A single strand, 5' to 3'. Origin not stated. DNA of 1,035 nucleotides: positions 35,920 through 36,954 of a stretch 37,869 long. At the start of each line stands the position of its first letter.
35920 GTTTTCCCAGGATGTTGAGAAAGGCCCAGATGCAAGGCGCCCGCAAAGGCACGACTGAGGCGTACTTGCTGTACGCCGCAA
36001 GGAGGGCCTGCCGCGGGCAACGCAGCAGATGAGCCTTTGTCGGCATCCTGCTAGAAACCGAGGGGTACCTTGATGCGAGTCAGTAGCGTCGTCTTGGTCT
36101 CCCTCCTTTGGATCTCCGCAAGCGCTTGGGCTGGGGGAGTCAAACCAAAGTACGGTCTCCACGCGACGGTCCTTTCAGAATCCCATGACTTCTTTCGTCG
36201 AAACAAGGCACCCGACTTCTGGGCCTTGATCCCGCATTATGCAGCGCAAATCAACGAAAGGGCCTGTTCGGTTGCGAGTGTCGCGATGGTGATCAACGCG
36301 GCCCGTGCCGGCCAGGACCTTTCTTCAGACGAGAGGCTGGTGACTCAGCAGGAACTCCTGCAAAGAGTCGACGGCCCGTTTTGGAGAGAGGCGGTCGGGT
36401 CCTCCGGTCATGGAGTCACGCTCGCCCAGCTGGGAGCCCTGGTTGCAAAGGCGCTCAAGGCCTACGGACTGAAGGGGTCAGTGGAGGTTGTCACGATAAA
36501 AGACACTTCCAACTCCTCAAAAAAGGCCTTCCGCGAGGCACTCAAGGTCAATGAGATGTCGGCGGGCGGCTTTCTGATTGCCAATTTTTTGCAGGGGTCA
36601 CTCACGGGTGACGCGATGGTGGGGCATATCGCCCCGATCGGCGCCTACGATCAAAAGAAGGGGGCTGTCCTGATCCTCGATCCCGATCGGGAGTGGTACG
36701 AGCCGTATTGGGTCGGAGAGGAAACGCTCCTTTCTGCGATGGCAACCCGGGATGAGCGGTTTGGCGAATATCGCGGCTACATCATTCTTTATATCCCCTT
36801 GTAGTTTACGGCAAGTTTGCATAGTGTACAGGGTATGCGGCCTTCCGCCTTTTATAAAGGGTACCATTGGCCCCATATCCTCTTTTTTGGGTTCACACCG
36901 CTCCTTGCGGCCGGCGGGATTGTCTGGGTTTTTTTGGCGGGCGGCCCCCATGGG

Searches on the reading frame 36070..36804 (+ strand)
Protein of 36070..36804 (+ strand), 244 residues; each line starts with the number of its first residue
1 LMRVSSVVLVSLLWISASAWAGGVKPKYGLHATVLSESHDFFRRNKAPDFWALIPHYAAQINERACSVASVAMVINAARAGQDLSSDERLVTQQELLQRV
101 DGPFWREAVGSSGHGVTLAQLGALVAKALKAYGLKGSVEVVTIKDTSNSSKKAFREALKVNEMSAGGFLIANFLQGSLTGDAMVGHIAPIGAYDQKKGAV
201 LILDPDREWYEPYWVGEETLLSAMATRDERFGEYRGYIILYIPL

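Call 25: search_protein_families(library=pfam, proteins=[window:36070-36804:+], max_evalue=0.0001)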
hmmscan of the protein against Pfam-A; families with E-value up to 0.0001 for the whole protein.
window:36070-36804:+ (244 aa): 1 family
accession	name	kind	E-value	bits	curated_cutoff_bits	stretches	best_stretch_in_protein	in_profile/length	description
PF05023.20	Phytochelatin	-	3.2e-28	98.8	24.9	1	44-237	28-210/210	Phytochelatin synthase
